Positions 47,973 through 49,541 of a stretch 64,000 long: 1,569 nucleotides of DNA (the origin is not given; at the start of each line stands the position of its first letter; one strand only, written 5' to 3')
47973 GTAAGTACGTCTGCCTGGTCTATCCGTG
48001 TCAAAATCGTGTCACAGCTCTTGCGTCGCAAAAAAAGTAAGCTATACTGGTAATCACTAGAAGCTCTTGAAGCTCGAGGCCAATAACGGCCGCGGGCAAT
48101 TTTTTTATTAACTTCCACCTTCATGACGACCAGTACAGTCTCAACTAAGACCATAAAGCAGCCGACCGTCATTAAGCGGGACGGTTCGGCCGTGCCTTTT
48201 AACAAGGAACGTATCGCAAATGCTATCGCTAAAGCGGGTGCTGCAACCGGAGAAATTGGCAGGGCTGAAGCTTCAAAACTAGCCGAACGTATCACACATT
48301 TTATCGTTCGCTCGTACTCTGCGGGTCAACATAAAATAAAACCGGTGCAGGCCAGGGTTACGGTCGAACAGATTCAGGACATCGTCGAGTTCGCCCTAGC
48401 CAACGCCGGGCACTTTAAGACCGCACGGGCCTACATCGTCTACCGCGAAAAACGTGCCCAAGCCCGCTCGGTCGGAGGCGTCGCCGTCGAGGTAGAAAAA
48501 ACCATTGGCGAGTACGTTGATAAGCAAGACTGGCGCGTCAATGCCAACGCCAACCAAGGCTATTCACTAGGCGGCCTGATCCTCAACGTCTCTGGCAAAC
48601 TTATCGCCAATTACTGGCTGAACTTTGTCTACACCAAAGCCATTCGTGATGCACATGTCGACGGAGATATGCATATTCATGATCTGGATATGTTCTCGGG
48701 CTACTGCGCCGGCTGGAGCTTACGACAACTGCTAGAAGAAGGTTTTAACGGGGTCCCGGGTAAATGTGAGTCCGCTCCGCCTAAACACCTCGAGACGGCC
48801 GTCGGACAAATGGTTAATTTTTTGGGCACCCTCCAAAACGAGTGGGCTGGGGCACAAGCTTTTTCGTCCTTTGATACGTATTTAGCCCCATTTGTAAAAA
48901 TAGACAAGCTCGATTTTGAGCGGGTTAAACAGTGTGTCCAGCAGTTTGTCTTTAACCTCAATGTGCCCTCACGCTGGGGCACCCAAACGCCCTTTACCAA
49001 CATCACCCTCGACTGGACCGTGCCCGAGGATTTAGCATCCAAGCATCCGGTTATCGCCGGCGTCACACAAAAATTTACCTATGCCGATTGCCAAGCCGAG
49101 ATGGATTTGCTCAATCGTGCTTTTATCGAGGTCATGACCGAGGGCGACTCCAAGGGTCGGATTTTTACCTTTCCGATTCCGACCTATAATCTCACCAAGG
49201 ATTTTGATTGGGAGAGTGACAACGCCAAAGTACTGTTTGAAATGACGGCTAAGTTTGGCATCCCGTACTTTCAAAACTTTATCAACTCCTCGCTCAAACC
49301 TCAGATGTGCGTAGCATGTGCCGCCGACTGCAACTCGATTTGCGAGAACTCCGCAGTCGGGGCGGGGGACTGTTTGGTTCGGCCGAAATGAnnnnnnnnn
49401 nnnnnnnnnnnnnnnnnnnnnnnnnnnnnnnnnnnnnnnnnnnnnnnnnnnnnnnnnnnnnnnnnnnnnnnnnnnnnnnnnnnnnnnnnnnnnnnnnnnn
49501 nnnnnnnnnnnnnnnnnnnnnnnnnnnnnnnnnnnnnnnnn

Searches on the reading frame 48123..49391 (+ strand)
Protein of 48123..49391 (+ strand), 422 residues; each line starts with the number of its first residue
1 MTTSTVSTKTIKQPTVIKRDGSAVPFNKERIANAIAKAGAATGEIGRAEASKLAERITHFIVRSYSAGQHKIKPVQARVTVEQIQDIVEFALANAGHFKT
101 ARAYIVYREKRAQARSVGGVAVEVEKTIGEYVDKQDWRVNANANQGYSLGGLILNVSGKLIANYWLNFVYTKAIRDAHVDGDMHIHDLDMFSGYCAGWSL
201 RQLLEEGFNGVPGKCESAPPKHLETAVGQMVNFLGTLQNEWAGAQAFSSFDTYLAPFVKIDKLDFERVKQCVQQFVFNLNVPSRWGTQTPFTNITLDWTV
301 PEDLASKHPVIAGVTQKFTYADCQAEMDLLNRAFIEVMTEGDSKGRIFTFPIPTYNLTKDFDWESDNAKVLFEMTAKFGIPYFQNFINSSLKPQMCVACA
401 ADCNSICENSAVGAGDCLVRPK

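Call 24: find_encoding_contigs(protein=P0124, flank=5000, max_places=4)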
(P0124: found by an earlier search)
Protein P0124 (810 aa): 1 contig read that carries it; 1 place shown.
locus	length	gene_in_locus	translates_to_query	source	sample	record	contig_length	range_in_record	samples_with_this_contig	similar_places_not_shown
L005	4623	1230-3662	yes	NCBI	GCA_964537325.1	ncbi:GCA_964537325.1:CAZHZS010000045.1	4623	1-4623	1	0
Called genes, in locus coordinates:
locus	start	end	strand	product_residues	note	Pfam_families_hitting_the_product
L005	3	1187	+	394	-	?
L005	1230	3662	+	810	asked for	PF01588:tRNA_bind, PF03483:B3_4, PF03484:B5, PF17759:tRNA_synthFbeta, PF03147:FDX-ACB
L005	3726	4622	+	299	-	?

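Call 31: find_encoding_contigs(protein=P0125, flank=10000, max_places=5)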
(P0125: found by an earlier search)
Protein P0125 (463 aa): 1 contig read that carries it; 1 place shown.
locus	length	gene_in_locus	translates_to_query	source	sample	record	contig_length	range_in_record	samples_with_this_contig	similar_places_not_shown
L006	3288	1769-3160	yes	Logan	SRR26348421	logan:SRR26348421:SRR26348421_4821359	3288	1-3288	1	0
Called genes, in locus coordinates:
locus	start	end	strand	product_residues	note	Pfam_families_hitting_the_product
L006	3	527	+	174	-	?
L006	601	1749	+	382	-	PF04122:CW_binding_2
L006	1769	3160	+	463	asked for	-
